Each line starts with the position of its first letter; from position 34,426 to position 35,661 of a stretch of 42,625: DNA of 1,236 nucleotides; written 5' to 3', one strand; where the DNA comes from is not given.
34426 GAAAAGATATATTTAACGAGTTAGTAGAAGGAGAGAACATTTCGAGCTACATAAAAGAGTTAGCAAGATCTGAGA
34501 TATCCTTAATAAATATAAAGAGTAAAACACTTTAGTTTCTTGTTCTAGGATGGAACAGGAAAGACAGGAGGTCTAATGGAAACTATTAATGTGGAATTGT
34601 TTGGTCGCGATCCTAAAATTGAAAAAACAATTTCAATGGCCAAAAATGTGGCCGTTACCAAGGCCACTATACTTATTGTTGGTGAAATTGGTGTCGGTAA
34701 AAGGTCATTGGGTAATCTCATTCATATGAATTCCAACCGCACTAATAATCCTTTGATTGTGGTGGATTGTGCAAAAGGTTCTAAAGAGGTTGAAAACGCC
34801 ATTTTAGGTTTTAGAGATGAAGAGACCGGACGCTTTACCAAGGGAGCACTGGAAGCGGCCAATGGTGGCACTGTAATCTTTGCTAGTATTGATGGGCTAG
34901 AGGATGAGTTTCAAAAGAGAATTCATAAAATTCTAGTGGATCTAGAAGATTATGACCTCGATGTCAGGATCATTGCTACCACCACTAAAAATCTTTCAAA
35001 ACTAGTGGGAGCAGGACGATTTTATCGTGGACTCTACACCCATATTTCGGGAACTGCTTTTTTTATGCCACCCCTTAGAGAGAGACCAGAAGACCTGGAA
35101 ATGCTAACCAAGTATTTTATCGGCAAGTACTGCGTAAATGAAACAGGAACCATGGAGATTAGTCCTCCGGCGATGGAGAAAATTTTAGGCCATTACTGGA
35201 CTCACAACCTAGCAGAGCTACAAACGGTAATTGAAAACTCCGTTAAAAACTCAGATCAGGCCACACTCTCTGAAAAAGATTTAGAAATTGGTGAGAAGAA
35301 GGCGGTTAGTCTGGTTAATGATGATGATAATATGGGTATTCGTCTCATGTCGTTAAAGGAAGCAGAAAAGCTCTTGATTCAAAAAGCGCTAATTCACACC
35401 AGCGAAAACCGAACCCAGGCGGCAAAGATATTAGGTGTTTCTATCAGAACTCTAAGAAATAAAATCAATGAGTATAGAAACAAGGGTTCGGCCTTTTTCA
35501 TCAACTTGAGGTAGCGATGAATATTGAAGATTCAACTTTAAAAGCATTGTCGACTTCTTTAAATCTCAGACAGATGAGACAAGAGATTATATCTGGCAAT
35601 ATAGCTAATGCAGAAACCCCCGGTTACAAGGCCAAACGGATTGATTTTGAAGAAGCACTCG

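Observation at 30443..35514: Two EBP-like regulators with deleted or degenerate sigma-54 contact loops and degenerate Walker B motifs bracket a TPR gene just upstream of flgB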

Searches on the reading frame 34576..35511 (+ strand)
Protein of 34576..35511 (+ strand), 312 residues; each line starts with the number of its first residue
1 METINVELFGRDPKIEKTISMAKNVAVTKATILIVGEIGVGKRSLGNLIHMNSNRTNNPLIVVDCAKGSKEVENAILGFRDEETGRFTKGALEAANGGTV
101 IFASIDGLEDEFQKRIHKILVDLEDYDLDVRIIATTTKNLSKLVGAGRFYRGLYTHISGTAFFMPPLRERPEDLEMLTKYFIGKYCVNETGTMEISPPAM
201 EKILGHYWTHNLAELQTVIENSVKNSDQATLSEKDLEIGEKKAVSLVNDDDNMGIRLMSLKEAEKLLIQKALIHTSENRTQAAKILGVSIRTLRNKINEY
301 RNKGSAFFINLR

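Call 3: search_protein_families(library=pfam, proteins=[window:34576-35511:+], max_evalue=0.01)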
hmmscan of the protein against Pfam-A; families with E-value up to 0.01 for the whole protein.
window:34576-35511:+ (312 aa): 6 families
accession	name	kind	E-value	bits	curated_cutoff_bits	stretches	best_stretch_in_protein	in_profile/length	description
PF00158.32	Sigma54_activat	-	7.3e-23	81.5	20.2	1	9-158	2-163/168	Sigma-54 interaction domain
PF14532.12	Sigma54_activ_2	-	3.7e-17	63.3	25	1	10-167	2-138/138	Sigma-54 interaction domain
PF25601.1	AAA_lid_14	-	4.8e-11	42.8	27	1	168-237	1-71/87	AAA+ ATPase lid domain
PF02954.25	HTH_8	-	3.4e-10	39.9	22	1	260-300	2-42/42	Bacterial regulatory protein, Fis family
PF13518.12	HTH_28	-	0.0022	18.5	25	1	272-307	9-43/52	Helix-turn-helix domain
PF13384.12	HTH_23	-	0.0023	18.2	24.6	1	260-304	2-45/50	Homeodomain-like domain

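Call 4: search_protein_families(library=ncbifam, proteins=[window:34576-35511:+], max_evalue=0.01)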
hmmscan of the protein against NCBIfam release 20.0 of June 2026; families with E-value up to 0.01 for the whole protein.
window:34576-35511:+ (312 aa): 28 families (the best 25 are shown)
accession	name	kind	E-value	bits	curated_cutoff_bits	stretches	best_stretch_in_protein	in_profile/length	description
NF008485.2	PRK11388.1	equivalog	4.8e-49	167.2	551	1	8-301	334-636/643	dihydroxyacetone kinase operon transcriptional regulator DhaR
NF050807.1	TransRegFlbDCaul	equivalog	1.4e-48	165.9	750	1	7-305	119-443/454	sigma-54-dependent transcriptional regulator FlbD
NF041552.1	TF_PrdR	equivalog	8.1e-43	146.6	795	1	7-300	268-576/577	sigma-54 dependent transcriptional regulator PrdR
NF008469.0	PRK11361.1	equivalog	6.7e-40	137.1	714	1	12-301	149-455/461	acetoacetate metabolism transcriptional regulator AtoC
TIGR02915.1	PEP_resp_reg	equivalog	1.1e-39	136.5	502.6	1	8-300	141-442/445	PEP-CTERM-box response regulator transcription factor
TIGR01817.1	nifA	equivalog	4.2e-39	134.7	528.85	1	7-263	197-467/534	nif-specific transcriptional activator NifA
NF008085.0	PRK10820.1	equivalog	3.3e-35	121.7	576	1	12-301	210-511/520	transcriptional regulator TyrR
NF051870.1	NAssimRespRegNtrX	equivalog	1.3e-33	116.6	600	1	4-287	137-437/452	nitrogen assimilation response regulator NtrX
NF007689.0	PRK10365.1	equivalog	1.4e-33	116.4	760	1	7-297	140-439/441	sigma-54-dependent response regulator transcription factor ZraR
NF003451.0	PRK05022.1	equivalog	2.7e-32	112.2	476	1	5-290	189-498/512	nitric oxide reductase transcriptional regulator NorR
NF049963.1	RespRegFlgRCampy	domain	2.8e-32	112.1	750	1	5-301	133-428/429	fla regulon two-component system response regulator FlgR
TIGR02974.1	phageshock_pspF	equivalog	3.9e-32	111.8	443.55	1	9-230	2-237/336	phage shock protein operon transcriptional activator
TIGR01818.1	ntrC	equivalog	8.3e-32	110.6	558.6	1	5-299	133-462/463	nitrogen regulation protein NR(I)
NF038308.1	RNA_repair_RtcR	equivalog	1e-30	107.1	650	1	10-294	184-505/530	RNA repair transcriptional activator RtcR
NF041906.1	V4R_TF_MobR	exception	1.8e-30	106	999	1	16-298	242-542/544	phenol degradation transcriptional regulator MobR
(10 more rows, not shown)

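Call 6: search_solved_structures(query=window:34576-35511:+, show_alignments=3)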
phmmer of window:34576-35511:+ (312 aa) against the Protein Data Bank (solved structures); distinct sequences matched with E-value up to 0.001: 35.
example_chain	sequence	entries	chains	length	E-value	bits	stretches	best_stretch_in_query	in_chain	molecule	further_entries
4l4u_A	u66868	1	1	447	2.3e-32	115.8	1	11-300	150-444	Transcriptional regulator (NtrC family)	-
1ojl_A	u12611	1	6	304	2.2e-31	112.6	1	8-297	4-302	TRANSCRIPTIONAL REGULATORY PROTEIN ZRAR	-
9qq6_C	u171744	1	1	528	1.6e-27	99.9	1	9-294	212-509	Nif-specific regulatory protein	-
3m0e_A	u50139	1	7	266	2e-26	96.3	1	11-228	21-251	Transcriptional regulator (NtrC family)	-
1ny6_A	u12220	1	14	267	2.9e-26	95.8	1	11-228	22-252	transcriptional regulator (NtrC family)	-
4ly6_A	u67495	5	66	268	2.9e-26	95.8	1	11-228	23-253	Transcriptional regulator (NtrC family)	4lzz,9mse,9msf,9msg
3dzd_A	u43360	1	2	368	3.1e-26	95.7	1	6-223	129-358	Transcriptional regulator (NtrC family)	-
1ny5_A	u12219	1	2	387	8.6e-26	94.2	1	11-228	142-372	transcriptional regulator (NtrC family)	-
6lua_A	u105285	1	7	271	1.1e-25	93.9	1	11-229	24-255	Flagellar regulatory protein C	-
6jdl_A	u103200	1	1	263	2.7e-25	92.6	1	8-221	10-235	Nitrogen assimilation regulatory protein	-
6jdi_A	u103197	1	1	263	2.7e-25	92.6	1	8-221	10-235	Nitrogen assimilation regulatory protein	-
6luf_A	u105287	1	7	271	2.8e-25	92.6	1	11-229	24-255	Flagellar regulatory protein C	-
4qhs_A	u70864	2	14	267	5e-25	91.7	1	11-229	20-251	Flagellar regulatory protein C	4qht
7ejw_C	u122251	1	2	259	5.1e-25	91.7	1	8-221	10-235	Transcriptional regulator FleQ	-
6j7e_A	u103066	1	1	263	5.1e-25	91.7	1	8-221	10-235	Nitrogen assimilation regulatory protein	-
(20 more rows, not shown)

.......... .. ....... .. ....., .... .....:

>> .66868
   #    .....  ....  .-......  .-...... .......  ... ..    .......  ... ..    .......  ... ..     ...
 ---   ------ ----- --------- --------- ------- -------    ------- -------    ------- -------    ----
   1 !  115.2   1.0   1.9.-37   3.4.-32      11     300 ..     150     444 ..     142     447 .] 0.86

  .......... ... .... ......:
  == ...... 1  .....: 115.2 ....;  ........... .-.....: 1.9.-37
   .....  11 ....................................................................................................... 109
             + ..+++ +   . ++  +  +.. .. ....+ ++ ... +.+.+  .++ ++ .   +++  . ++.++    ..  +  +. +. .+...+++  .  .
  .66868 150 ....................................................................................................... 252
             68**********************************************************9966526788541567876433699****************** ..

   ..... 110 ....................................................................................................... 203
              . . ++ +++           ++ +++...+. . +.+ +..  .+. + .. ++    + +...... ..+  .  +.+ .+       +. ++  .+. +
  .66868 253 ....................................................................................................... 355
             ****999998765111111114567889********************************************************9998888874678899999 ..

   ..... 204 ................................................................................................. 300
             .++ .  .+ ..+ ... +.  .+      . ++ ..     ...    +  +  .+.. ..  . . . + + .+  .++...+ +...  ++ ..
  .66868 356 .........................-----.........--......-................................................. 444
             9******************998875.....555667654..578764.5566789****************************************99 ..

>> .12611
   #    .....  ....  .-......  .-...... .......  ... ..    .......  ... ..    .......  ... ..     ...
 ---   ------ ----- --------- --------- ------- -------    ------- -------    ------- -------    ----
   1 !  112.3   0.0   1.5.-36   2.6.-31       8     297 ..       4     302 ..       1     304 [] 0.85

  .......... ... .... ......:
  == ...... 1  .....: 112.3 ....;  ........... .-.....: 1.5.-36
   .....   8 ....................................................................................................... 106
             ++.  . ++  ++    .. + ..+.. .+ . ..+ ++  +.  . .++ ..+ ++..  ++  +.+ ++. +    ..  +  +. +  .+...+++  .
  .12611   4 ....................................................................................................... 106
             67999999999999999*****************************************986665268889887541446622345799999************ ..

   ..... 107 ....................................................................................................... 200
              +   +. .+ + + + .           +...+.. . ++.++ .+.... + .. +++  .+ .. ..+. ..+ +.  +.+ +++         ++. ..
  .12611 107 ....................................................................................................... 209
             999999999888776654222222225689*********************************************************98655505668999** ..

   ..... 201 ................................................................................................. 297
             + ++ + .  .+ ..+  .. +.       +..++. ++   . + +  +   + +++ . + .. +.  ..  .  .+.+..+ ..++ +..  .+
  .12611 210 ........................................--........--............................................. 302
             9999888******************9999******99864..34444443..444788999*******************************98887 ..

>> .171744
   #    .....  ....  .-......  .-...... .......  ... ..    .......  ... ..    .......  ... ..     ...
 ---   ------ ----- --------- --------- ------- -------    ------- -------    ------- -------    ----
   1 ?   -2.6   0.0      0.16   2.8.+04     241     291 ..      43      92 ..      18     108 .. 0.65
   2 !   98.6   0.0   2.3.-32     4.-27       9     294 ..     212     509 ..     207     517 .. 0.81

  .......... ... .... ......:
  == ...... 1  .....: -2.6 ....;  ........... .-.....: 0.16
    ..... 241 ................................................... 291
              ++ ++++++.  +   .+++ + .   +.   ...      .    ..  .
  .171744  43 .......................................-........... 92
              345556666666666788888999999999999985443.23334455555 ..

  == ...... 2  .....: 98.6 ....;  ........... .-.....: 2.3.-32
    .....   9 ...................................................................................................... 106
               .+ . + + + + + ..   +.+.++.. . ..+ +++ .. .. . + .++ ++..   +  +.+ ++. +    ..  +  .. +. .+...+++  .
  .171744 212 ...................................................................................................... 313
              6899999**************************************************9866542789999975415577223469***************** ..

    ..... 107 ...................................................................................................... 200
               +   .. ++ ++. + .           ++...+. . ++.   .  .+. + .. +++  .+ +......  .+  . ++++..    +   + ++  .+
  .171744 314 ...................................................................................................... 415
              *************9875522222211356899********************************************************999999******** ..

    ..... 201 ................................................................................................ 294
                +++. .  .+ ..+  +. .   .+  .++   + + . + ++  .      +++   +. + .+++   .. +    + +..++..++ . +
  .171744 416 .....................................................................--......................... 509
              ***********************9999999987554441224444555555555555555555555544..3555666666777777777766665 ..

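Call 8: find_homologous_proteins(query=window:34576-35511:+)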
Query window:34576-35511:+ (312 aa): 6428 proteins with E <= 0.001 among 8000 candidates; the best 120 are listed.
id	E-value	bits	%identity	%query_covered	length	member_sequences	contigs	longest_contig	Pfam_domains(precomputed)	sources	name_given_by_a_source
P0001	3.6e-199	678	100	100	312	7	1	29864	PF00158.33,PF25601.2,PF02954.26,PF14532.13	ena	-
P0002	1.4e-184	630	92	100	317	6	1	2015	PF00158.33,PF25601.2,PF02954.26,PF14532.13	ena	-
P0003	1.4e-148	512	74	100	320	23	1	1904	PF00158.33,PF25601.2,PF02954.26,PF14532.13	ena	-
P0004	5.1e-147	507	74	100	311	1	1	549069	PF00158.33,PF25601.2,PF02954.26,PF14532.13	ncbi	-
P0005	3.9e-140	484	70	100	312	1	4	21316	PF00158.33,PF25601.2,PF02954.26,PF14532.13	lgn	-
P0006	4.8e-140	484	71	100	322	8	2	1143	PF00158.33,PF25601.2,PF02954.26,PF14532.13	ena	-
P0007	8.4e-140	483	70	100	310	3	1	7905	PF00158.33,PF25601.2,PF02954.26,PF14532.13,PF07728.21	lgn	-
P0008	2.4e-139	482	70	100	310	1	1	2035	PF00158.33,PF25601.2,PF02954.26,PF14532.13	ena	-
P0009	5.8e-139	480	69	100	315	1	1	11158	PF00158.33,PF25601.2,PF02954.26,PF14532.13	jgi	jgi:two-component system response regulator FlrC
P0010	1.8e-138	479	69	100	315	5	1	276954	PF00158.33,PF25601.2,PF02954.26,PF14532.13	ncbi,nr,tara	ncbi:MAG: hypothetical protein CME70_20890 [Halobacteriovorax sp.]|nr:hypothetical protein [Halobact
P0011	8.1e-138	477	69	100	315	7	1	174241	PF00158.33,PF25601.2,PF02954.26,PF14532.13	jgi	jgi:two-component system response regulator FlrC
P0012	8.9e-138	477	69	100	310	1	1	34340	PF00158.33,PF25601.2,PF02954.26,PF14532.13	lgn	-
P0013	1.9e-137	475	70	100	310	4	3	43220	PF00158.33,PF25601.2,PF02954.26,PF14532.13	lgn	-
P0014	2.4e-137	475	69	100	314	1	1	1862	PF00158.33,PF25601.2,PF02954.26,PF14532.13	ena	-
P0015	2.6e-137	475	69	100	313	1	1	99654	PF00158.33,PF25601.2,PF02954.26,PF14532.13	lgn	-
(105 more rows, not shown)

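Call 9: find_related_loci(query=window:34576-35511:+, collection=genome_contigs, flank=10000)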
Query window:34576-35511:+ (312 aa) in genome_contigs; peptide patterns used: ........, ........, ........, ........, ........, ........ (x = any residue, [..] = any of these).
164 stretches matched a pattern; 53 encode a relative of the query (tblastn E <= 1e-3); 53 distinct loci.
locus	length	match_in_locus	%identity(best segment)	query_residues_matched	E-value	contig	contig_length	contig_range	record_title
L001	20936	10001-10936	91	1-312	0e+0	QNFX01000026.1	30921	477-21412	MAG: Epsilonproteobacteria bacterium isolate B11_G4 B11_Guay4_scaffold_00536, whole genome shotgun sequence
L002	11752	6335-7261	68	1-312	2e-147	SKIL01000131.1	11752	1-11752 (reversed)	MAG: Bacteriovoracaceae bacterium isolate CSBr16_61 CSBr16-5988, whole genome shotgun sequence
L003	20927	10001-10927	68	1-312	2e-145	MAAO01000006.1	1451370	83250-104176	Halobacteriovorax marinus isolate 36_234_T64 BD02T64_scaffold_0, whole genome shotgun sequence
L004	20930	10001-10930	70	1-312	5e-145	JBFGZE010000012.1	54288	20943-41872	MAG: Bacteriovoracaceae bacterium isolate Mix_sand06.2021.04.G.37 k141_332730_length_54288_cov_13.0126, whole genome sho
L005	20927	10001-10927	67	1-312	4e-143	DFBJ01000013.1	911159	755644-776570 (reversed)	MAG TPA_asm: Bacteriovoracaceae bacterium UBA3083 UBA3083_contig_621, whole genome shotgun sequence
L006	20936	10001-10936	67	1-312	9e-143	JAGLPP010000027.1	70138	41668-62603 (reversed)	MAG: Bacteriovoracaceae bacterium isolate RS_8_16 ROV157_8.bin.16.fa_27, whole genome shotgun sequence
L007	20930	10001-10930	67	1-312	7e-142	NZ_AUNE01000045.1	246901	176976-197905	Bacteriovorax sp. BSW11_IV contig00045, whole genome shotgun sequence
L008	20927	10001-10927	65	1-312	3e-139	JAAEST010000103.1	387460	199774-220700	MAG: Oligoflexia bacterium isolate Ust_19 UstG_CONTIG4814756, whole genome shotgun sequence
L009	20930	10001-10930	66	1-312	2e-138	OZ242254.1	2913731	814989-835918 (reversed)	MAG: Bacteriovoracaceae bacterium isolate 68e2f424-43b8-4e30-b918-de1351dbd561 genome assembly, chromosome: 1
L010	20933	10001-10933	64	1-312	6e-138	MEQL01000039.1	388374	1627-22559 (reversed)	MAG: Bdellovibrionales bacterium RIFOXYD12_FULL_39_22 rifoxyd3_full_scaffold_4, whole genome shotgun sequence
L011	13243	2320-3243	63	1-312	2e-135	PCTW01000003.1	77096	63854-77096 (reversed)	MAG: Bdellovibrio sp. CG22_combo_CG10-13_8_21_14_all_39_27 CG22_scaffold_196_c, whole genome shotgun sequence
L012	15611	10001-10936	65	1-312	8e-135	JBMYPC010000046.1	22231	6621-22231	MAG: Bacteriovoracaceae bacterium isolate ME_XS_2307_bin_20 ME_XS_2307_bin_20_46, whole genome shotgun sequence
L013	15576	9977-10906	64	1-310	2e-134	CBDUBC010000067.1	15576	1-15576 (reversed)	MAG TPA_asm: uncultured bacterium isolate ERR2431953_binner23_Refined_63 genome assembly, contig: ERZ23880187.2473, whol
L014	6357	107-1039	66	1-312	4e-134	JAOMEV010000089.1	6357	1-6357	Bacteriovoracales bacterium isolate AH-558-A13 AH-558-A13_NODE_89, whole genome shotgun sequence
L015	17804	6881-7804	65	1-312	4e-133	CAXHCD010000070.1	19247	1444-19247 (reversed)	MAG TPA_asm: uncultured Oligoflexia bacterium isolate SRR12480088_concoct_21 genome assembly, contig: ERZ4874608.303, wh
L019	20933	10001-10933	64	1-312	5e-131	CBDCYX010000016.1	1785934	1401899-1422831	MAG: Bacteriovoracaceae bacterium isolate cda3eccb-0914-448c-bd13-2bb6839dcb75 genome assembly, contig: contig_16, whole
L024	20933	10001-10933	62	1-312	2e-129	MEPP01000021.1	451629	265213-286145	MAG: Bdellovibrionales bacterium GWA2_49_15 gwa2_scaffold_5, whole genome shotgun sequence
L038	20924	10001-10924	59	5-312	3e-116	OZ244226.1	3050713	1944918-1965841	MAG: Bacteriovoracaceae bacterium isolate 0ef60f83-b08a-4347-a3ff-e4ffad1f2c1e genome assembly, chromosome: 1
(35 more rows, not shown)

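Call 18: search_protein_families(library=pfam, proteins=[L003:5501-7030:+, L024:5315-6982:+, L019:3623-4606:+, L001:5865-7145:+, L038:5596-7152:+], max_evalue=0.01)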
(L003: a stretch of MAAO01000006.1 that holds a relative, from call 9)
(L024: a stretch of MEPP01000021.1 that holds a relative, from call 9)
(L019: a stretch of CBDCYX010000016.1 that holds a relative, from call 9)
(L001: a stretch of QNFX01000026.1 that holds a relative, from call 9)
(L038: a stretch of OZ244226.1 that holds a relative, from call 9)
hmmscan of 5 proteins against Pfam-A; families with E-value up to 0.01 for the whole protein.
L003:5501-7030:+ (510 aa): 7 families
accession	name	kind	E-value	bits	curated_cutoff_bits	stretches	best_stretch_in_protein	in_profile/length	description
PF00158.32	Sigma54_activat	-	1.3e-71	240.1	20.2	1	192-359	1-168/168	Sigma-54 interaction domain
PF25601.1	AAA_lid_14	-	3.6e-26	91.3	27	1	365-443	2-80/87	AAA+ ATPase lid domain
PF14532.12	Sigma54_activ_2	-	8.3e-19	68.6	25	1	193-363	1-138/138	Sigma-54 interaction domain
PF00072.30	Response_reg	-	2.1e-12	47.6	30.2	1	29-144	1-110/111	Response regulator receiver domain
PF02954.25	HTH_8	-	8.7e-12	45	22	1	465-504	2-41/42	Bacterial regulatory protein, Fis family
PF07728.20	AAA_5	-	0.00079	19.9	22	1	216-334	2-123/139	AAA domain (dynein-related subfamily)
PF01078.27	Mg_chelatase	-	0.001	18.9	20.3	0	209-299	17-121/207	Magnesium chelatase, subunit ChlI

L024:5315-6982:+ (556 aa): 11 families
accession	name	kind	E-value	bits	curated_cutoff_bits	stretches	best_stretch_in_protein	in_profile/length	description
PF00158.32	Sigma54_activat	-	1.3e-71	240.1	20.2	1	204-370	1-167/168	Sigma-54 interaction domain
PF25601.1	AAA_lid_14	-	1.4e-25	89.3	27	1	377-454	2-79/87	AAA+ ATPase lid domain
PF14532.12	Sigma54_activ_2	-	6e-22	78.8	25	1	205-375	1-138/138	Sigma-54 interaction domain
PF02954.25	HTH_8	-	1.9e-13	50.3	22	1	476-515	2-41/42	Bacterial regulatory protein, Fis family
PF00072.30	Response_reg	-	6.7e-10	39.6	30.2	1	32-146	1-108/111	Response regulator receiver domain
PF13191.12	AAA_16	-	6.4e-05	24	32.6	1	205-264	3-63/167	AAA ATPase domain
PF00004.35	AAA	-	0.00023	22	21.2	1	228-308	1-69/131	ATPase family associated with various cellular activities (AAA)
PF07728.20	AAA_5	-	0.0015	19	22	1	228-346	2-123/139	AAA domain (dynein-related subfamily)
PF01078.27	Mg_chelatase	-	0.0024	17.7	20.3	0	223-308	20-118/207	Magnesium chelatase, subunit ChlI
PF20720.3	nSTAND3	-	0.0037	17.4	27.2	1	213-246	5-38/155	Novel STAND NTPase 3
PF13245.12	AAA_19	-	0.0056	17.3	25.1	0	221-323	7-117/134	AAA domain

L019:3623-4606:+ (328 aa): 9 families
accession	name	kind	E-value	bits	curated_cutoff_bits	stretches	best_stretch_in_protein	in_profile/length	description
PF14532.12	Sigma54_activ_2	-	4.2e-21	76.1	25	1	42-184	1-138/138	Sigma-54 interaction domain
PF25601.1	AAA_lid_14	-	4.6e-21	74.9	27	1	186-263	2-81/87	AAA+ ATPase lid domain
PF00158.32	Sigma54_activat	-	7.5e-19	68.5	20.2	1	41-179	1-167/168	Sigma-54 interaction domain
PF02954.25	HTH_8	-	6.9e-11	42.1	22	1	286-323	4-41/42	Bacterial regulatory protein, Fis family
PF13191.12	AAA_16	-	7.4e-05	23.7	32.6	1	42-91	3-52/167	AAA ATPase domain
PF00004.35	AAA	-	0.00025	21.9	21.2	1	64-159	1-113/131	ATPase family associated with various cellular activities (AAA)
PF01078.27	Mg_chelatase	-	0.00071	19.5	20.3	0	58-87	19-48/207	Magnesium chelatase, subunit ChlI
PF13173.12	AAA_14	-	0.0032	17.9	27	1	63-169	4-113/129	AAA domain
PF18024.7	HTH_50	-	0.007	16.5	27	0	278-327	2-50/50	Helix-turn-helix domain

L001:5865-7145:+ (427 aa): 9 families
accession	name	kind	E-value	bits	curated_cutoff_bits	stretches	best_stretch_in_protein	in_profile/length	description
PF25601.1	AAA_lid_14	-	1.5e-20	73.2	27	1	282-358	2-78/87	AAA+ ATPase lid domain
PF00158.32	Sigma54_activat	-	1.6e-14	54.4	20.2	1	140-268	1-159/168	Sigma-54 interaction domain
PF14532.12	Sigma54_activ_2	-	8e-14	52.5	25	1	141-271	1-128/138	Sigma-54 interaction domain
PF02954.25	HTH_8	-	1.2e-13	50.9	22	1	378-417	2-41/42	Bacterial regulatory protein, Fis family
PF13191.12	AAA_16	-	3.8e-06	27.9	32.6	1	148-190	13-60/167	AAA ATPase domain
PF02224.24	Cytidylate_kin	-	0.0017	18.6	26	1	162-193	1-32/211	Cytidylate kinase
PF13238.12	AAA_18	-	0.0024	18.8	29.4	1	162-191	1-31/128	AAA domain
PF00004.35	AAA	-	0.0037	18.1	21.2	0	162-256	1-115/131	ATPase family associated with various cellular activities (AAA)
PF13401.12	AAA_22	-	0.0065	17.2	27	0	159-330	5-108/130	AAA domain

L038:5596-7152:+ (519 aa): 10 families
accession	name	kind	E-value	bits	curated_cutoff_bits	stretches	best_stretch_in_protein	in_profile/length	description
PF00158.32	Sigma54_activat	-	4.3e-71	238.5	20.2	1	202-369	1-168/168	Sigma-54 interaction domain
PF25601.1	AAA_lid_14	-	1.3e-27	95.9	27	1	374-453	1-80/87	AAA+ ATPase lid domain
PF14532.12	Sigma54_activ_2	-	1.1e-20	74.7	25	1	203-373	1-138/138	Sigma-54 interaction domain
PF00072.30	Response_reg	-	1.7e-13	51.1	30.2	1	36-150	1-110/111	Response regulator receiver domain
PF02954.25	HTH_8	-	3.2e-13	49.6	22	1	475-514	2-41/42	Bacterial regulatory protein, Fis family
PF07728.20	AAA_5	-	1.8e-05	25.2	22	1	226-346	2-125/139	AAA domain (dynein-related subfamily)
PF00004.35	AAA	-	7.1e-05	23.7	21.2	1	226-359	1-127/131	ATPase family associated with various cellular activities (AAA)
PF13191.12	AAA_16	-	0.00016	22.7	32.6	1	203-304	3-103/167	AAA ATPase domain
PF18024.7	HTH_50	-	0.0017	18.5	27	1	470-514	3-46/50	Helix-turn-helix domain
PF06068.19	TIP49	-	0.0069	16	23.8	0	209-262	36-88/347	TIP49 P-loop domain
